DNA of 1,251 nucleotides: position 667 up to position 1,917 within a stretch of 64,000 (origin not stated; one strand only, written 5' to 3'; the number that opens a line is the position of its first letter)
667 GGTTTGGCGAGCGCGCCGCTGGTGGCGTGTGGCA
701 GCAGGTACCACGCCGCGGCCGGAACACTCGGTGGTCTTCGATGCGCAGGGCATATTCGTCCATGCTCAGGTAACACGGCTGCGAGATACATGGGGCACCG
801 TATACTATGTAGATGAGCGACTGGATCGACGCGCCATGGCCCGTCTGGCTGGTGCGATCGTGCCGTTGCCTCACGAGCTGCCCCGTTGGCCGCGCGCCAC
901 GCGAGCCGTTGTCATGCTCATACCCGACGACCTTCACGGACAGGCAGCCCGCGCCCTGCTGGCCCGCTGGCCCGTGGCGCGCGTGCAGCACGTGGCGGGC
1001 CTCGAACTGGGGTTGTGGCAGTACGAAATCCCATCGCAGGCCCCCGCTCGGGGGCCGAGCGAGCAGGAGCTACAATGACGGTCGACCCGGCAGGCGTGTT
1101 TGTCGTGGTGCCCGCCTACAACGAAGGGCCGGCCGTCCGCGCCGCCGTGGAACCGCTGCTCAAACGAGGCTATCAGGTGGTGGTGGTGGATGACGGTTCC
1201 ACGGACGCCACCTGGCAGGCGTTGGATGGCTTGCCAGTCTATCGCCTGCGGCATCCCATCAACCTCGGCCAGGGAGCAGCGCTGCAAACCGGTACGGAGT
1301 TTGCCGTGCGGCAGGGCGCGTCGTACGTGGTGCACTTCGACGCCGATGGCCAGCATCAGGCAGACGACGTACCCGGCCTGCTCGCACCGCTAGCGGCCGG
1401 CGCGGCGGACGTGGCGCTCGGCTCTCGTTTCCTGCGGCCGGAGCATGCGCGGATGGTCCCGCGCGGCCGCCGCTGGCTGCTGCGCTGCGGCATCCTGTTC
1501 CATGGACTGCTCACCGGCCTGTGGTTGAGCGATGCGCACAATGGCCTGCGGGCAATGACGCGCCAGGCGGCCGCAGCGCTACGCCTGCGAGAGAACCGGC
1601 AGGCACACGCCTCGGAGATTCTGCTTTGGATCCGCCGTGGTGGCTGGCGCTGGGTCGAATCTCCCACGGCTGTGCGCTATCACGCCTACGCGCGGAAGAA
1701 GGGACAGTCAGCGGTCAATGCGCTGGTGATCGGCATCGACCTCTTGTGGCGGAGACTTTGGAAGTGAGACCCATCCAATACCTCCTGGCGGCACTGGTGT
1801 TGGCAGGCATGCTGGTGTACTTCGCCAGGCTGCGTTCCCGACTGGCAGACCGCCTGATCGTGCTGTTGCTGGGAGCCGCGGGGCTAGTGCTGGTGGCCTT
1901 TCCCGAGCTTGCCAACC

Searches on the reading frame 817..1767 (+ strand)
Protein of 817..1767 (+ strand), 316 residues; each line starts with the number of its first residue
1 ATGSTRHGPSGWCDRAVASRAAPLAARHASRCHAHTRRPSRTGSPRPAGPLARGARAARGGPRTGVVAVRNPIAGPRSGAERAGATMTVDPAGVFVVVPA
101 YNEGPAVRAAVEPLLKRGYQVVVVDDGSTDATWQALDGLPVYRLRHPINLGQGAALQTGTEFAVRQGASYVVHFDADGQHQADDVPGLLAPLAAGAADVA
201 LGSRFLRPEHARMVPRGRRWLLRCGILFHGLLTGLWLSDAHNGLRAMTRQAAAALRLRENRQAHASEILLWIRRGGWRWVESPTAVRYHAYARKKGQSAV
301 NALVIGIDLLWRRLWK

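Call 41: search_protein_families(library=pfam, proteins=[window:817-1767:+], max_evalue=0.001)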
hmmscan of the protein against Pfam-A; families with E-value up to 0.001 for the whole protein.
window:817-1767:+ (316 aa): 1 family
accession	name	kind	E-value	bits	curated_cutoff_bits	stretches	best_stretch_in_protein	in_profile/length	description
PF00535.33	Glycos_transf_2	-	4.8e-25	88.9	23.3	1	96-252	2-164/168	Glycosyl transferase family 2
